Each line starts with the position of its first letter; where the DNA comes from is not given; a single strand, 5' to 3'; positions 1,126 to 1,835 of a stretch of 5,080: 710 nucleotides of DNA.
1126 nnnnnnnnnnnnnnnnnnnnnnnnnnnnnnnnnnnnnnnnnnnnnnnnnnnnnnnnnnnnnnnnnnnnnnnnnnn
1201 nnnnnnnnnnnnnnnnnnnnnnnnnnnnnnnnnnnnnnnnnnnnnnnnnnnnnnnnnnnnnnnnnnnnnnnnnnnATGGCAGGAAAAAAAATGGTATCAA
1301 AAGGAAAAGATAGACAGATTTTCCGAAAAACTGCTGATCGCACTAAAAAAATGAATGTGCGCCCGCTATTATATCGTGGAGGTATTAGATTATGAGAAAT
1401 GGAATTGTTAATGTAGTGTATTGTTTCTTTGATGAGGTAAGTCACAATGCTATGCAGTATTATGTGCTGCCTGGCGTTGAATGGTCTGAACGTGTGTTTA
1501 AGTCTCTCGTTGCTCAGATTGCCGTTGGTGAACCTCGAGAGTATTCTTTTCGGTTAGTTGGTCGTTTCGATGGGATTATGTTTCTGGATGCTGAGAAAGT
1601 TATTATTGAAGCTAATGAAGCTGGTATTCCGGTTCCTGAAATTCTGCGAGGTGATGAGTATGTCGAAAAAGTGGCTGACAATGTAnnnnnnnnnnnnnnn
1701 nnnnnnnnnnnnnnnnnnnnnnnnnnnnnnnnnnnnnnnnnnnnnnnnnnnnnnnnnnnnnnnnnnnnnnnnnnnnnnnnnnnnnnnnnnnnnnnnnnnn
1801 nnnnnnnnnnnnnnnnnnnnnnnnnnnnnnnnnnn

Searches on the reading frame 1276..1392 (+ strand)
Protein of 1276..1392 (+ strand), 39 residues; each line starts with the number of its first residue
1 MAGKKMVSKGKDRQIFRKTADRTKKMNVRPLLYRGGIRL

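Call 18: find_encoding_contigs(protein=window:1276-1392:+, flank=3000, max_places=10)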
Protein window:1276-1392:+ (39 aa): 1 contig read that carries it; 1 place shown.
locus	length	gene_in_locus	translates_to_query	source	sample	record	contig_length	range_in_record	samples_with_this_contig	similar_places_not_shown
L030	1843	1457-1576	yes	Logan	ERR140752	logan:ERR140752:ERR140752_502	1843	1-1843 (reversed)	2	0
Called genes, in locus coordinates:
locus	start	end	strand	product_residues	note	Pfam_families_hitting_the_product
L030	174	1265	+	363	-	PF23343:REP_ORF2-G2P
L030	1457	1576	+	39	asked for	-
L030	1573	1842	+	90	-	?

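Call 76: search_protein_families(library=pfam, proteins=[window:1276-1392:+], max_evalue=0.001)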
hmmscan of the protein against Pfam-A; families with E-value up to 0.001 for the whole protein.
window:1276-1392:+ (39 aa): 0 families

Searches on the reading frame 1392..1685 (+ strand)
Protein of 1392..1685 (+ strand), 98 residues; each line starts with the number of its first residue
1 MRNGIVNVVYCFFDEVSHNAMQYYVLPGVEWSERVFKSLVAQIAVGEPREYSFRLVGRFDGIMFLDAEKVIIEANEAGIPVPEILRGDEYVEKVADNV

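Call 17: find_encoding_contigs(protein=window:1392-1685:+, flank=3000, max_places=10)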
Protein window:1392-1685:+ (98 aa): no gene with exactly this product is on record in the collection.

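Call 20: find_homologous_proteins(query=window:1392-1685:+, max_evalue=1e-10)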
Query window:1392-1685:+ (98 aa): 94 proteins with E <= 1e-10 among 94 candidates.
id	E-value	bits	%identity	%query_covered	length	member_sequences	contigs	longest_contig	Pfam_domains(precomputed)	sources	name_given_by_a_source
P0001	3.5e-53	196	89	100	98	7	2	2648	-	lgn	-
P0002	2.5e-52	193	89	100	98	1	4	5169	-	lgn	-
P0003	5.3e-52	192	88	100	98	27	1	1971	-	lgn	-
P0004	5.5e-52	192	89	100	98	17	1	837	-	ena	-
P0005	5.8e-52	192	89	100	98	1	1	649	-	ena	-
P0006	8.4e-52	191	88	100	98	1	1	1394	-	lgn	-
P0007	1.2e-51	191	88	100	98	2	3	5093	-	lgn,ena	-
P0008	1.6e-51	190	87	100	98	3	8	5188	-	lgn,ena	-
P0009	2.0e-51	190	88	100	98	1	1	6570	-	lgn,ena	-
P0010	2.6e-51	190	87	100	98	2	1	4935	-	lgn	-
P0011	3.4e-51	189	87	100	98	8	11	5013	-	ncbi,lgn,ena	-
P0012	4.3e-51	189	88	100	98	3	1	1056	-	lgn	-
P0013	5.8e-51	189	86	100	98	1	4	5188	-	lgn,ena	-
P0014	8.2e-51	188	87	100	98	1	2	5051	-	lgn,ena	-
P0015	8.7e-51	188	86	100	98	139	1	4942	-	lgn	-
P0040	1.3e-48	181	85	100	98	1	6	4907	-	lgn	-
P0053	7.1e-47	176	78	100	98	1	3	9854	-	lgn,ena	-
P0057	1.1e-45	172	80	100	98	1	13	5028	-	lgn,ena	-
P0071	3.2e-43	164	73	100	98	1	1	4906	-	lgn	-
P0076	7.3e-35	137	67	96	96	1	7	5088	-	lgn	-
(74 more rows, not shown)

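Call 23: find_encoding_contigs(protein=P0011, flank=1500, max_places=10)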
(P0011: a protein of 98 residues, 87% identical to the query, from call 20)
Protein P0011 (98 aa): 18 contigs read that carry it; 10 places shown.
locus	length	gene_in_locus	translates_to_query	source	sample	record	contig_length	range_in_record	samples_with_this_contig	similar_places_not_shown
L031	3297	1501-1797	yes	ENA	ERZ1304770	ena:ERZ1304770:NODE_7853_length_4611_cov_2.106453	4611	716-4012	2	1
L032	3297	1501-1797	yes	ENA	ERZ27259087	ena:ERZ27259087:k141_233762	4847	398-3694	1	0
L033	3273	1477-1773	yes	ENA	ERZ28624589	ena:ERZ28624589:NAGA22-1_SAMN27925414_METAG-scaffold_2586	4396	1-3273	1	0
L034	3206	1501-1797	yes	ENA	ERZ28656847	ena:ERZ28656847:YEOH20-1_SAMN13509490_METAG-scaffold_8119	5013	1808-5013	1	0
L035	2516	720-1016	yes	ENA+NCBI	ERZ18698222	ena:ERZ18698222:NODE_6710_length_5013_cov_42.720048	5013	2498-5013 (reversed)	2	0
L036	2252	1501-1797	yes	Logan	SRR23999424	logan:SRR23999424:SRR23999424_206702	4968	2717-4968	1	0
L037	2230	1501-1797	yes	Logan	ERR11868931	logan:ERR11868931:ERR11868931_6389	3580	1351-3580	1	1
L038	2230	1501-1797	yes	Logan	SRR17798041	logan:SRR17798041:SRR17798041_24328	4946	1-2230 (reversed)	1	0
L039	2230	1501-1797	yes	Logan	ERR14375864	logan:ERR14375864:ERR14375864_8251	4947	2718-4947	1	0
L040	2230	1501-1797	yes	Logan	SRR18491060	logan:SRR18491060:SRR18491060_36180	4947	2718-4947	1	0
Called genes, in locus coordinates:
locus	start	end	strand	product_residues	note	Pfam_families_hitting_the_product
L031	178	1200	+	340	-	PF23343:REP_ORF2-G2P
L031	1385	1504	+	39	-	-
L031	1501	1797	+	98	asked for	-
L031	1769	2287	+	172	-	PF09675:Chlamy_scaf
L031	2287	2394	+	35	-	-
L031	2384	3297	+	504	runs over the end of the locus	?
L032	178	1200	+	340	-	PF23343:REP_ORF2-G2P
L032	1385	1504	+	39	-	-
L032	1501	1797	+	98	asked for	-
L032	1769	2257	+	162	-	PF09675:Chlamy_scaf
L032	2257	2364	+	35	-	-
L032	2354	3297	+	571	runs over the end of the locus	PF02305:Phage_F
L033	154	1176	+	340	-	PF23343:REP_ORF2-G2P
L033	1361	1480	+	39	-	-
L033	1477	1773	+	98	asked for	-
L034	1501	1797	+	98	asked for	-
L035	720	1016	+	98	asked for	-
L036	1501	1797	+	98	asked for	-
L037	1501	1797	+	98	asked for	-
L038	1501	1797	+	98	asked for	-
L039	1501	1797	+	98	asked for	-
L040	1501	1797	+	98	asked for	-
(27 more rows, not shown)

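Call 24: find_encoding_contigs(protein=P0057, flank=1500, max_places=10)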
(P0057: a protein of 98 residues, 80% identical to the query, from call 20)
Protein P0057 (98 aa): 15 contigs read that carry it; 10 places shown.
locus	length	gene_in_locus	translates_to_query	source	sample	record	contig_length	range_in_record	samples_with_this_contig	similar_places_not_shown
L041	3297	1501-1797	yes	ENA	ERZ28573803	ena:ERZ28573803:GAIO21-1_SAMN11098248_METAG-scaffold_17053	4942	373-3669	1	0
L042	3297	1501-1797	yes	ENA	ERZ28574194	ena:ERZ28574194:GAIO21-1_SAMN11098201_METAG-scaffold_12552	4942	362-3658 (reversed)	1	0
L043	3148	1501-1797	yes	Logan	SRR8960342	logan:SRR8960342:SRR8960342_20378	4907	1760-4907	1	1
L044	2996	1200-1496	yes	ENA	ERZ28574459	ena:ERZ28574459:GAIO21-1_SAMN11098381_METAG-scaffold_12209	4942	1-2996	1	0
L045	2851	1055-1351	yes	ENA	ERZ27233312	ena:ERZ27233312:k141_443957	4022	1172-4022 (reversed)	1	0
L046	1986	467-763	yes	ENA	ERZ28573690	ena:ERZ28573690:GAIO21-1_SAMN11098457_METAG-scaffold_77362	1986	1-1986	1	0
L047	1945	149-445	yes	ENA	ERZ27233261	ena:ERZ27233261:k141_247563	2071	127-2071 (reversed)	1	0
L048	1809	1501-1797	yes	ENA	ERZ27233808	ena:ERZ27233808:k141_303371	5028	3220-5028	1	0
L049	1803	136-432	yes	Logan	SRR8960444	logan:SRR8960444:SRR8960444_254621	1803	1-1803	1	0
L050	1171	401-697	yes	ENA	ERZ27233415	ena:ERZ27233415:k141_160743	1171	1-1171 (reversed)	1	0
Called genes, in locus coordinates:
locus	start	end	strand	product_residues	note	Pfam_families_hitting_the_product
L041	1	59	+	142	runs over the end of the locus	?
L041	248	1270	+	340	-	PF23343:REP_ORF2-G2P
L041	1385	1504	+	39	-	-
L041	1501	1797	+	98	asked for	-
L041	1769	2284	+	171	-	PF09675:Chlamy_scaf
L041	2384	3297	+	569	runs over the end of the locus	PF02305:Phage_F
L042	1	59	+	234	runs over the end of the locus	-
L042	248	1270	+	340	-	PF23343:REP_ORF2-G2P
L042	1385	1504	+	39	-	-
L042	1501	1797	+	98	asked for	-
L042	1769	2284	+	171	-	PF09675:Chlamy_scaf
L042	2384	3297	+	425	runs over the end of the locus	?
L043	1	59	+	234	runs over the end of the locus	-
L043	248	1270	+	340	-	PF23343:REP_ORF2-G2P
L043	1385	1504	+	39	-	-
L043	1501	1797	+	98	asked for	-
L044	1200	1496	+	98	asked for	-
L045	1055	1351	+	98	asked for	-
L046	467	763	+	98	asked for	-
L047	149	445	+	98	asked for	-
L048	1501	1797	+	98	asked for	-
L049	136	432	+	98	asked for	-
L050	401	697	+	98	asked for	-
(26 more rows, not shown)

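Call 25: find_encoding_contigs(protein=P0008, flank=1500, max_places=10)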
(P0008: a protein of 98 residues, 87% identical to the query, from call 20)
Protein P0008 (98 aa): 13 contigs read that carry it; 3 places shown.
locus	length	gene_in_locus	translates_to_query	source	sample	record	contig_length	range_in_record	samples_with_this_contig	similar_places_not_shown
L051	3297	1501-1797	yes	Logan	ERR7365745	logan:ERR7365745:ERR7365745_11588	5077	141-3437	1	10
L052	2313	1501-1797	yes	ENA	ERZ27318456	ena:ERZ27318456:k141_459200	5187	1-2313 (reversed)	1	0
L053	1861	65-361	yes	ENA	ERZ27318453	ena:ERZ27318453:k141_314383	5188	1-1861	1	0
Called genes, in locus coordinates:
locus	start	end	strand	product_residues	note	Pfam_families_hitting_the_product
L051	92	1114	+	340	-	PF23343:REP_ORF2-G2P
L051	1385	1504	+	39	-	-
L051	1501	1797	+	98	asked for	-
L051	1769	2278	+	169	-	PF09675:Chlamy_scaf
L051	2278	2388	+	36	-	-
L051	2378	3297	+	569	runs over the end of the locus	PF02305:Phage_F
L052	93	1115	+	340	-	PF23343:REP_ORF2-G2P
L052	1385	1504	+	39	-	-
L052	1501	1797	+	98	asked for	-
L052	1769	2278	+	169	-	PF09675:Chlamy_scaf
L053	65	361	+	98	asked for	-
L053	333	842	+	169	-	PF09675:Chlamy_scaf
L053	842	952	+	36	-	-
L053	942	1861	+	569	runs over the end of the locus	PF02305:Phage_F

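Call 27: find_encoding_contigs(protein=P0001, flank=1500, max_places=10)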
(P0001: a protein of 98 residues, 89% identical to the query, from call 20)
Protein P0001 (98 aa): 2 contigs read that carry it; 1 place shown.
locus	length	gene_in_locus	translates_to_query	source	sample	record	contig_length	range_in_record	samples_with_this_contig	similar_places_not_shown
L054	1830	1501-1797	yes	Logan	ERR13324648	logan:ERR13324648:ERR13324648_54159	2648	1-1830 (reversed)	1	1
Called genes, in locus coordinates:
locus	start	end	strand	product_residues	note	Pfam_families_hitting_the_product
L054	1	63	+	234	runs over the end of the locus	-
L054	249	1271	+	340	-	PF23343:REP_ORF2-G2P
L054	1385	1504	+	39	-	-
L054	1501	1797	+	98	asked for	-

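Call 28: find_encoding_contigs(protein=P0002, flank=1500, max_places=10)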
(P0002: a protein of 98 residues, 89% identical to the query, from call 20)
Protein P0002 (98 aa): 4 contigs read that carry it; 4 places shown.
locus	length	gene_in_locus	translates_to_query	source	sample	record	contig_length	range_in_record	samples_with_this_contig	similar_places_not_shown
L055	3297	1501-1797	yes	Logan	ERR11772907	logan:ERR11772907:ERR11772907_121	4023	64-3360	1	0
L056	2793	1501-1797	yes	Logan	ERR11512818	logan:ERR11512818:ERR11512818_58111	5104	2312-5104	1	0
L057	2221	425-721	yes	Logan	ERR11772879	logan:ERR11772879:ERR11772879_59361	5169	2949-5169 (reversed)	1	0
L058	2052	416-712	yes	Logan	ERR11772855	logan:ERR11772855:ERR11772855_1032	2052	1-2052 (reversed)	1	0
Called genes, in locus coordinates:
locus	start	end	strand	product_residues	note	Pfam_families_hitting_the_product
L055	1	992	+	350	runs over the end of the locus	?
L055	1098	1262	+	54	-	-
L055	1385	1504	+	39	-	-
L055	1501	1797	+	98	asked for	-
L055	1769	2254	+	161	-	PF09675:Chlamy_scaf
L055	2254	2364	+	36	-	-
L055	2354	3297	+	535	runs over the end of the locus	?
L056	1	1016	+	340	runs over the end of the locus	PF23343:REP_ORF2-G2P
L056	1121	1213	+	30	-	-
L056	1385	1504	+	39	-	-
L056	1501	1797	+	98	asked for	-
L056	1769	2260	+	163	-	-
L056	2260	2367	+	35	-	-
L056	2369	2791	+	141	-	?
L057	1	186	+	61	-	?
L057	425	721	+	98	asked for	-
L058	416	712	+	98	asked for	-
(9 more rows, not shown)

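Call 29: find_encoding_contigs(protein=P0076, flank=1500, max_places=10)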
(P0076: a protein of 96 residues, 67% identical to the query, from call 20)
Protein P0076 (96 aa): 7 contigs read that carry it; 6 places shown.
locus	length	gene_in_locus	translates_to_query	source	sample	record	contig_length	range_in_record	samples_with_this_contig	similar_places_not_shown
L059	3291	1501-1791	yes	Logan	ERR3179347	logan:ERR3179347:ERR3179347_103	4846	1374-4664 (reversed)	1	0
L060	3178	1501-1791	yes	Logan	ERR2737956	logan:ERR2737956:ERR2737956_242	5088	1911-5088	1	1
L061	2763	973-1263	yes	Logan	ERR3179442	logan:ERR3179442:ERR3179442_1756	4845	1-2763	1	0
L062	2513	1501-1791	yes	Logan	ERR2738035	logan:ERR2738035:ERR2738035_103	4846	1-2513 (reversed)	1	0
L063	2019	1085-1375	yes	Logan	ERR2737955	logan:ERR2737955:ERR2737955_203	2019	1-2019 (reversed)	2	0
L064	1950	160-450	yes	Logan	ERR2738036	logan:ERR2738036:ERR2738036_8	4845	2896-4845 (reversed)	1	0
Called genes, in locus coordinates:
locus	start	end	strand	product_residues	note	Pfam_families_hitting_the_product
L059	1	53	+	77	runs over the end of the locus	?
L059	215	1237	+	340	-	PF23343:REP_ORF2-G2P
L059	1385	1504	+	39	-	-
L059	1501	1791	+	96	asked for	-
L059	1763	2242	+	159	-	PF09675:Chlamy_scaf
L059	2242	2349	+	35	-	-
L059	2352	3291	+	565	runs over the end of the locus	PF02305:Phage_F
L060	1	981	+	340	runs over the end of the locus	PF23343:REP_ORF2-G2P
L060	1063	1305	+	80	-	-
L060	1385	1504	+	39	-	-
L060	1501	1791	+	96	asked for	-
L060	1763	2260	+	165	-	PF09675:Chlamy_scaf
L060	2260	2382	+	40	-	-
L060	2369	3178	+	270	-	?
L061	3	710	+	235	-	?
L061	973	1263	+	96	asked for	-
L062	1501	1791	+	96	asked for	-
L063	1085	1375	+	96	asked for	-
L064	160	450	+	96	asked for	-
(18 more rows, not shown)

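Call 30: find_encoding_contigs(protein=P0040, flank=1500, max_places=10)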
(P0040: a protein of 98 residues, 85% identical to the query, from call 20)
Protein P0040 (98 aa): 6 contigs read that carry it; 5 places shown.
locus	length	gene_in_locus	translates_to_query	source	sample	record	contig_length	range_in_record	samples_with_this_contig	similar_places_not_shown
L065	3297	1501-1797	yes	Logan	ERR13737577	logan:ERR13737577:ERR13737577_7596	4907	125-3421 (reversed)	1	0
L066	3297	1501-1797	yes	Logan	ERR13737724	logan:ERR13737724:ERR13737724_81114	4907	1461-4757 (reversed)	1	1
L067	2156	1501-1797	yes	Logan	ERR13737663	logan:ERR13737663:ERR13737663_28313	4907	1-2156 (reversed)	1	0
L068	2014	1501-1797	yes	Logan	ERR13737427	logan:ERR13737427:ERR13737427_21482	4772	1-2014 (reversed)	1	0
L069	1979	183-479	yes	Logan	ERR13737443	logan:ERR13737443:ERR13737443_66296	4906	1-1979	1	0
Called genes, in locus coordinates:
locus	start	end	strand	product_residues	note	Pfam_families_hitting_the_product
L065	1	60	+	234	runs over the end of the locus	-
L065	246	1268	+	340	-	PF23343:REP_ORF2-G2P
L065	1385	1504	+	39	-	-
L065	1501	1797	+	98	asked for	-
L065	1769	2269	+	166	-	PF09675:Chlamy_scaf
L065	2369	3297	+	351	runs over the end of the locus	?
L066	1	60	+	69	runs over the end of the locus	?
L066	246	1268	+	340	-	PF23343:REP_ORF2-G2P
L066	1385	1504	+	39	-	-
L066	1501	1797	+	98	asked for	-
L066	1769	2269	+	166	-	PF09675:Chlamy_scaf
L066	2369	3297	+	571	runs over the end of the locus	PF02305:Phage_F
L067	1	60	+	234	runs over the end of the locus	-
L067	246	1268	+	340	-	PF23343:REP_ORF2-G2P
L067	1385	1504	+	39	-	-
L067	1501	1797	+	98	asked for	-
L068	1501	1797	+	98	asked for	-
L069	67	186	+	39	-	-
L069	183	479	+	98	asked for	-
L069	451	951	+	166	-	PF09675:Chlamy_scaf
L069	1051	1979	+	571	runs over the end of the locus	PF02305:Phage_F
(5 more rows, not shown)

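Call 73: find_encoding_contigs(protein=P0053, flank=10000, max_places=10)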
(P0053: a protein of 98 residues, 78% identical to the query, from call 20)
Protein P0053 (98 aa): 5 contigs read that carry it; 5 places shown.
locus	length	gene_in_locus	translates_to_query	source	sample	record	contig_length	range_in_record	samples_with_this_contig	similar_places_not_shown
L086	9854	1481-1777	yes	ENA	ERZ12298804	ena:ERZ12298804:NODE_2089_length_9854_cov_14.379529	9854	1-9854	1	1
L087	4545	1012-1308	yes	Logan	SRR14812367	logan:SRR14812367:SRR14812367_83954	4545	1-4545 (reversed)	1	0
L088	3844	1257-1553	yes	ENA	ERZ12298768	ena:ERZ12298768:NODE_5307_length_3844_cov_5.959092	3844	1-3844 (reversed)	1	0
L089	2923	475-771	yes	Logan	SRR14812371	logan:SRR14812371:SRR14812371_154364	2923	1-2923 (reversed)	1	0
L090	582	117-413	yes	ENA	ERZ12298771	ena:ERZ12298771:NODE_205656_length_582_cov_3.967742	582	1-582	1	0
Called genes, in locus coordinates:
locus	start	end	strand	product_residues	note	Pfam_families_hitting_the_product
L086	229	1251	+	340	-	PF23343:REP_ORF2-G2P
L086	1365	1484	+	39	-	-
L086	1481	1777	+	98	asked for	-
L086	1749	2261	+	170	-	PF09675:Chlamy_scaf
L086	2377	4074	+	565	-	PF02305:Phage_F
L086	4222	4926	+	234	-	-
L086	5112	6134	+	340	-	PF23343:REP_ORF2-G2P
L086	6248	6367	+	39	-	-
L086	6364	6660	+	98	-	-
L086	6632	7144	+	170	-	PF09675:Chlamy_scaf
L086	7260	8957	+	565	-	PF02305:Phage_F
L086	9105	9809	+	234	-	-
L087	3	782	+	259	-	?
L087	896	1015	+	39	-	-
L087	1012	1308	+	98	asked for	-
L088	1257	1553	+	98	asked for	-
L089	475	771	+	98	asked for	-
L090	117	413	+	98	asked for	-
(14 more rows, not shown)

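Call 76: search_protein_families(library=pfam, proteins=[window:1392-1685:+], max_evalue=0.001)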
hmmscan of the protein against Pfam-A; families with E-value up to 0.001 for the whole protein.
window:1392-1685:+ (98 aa): 0 families
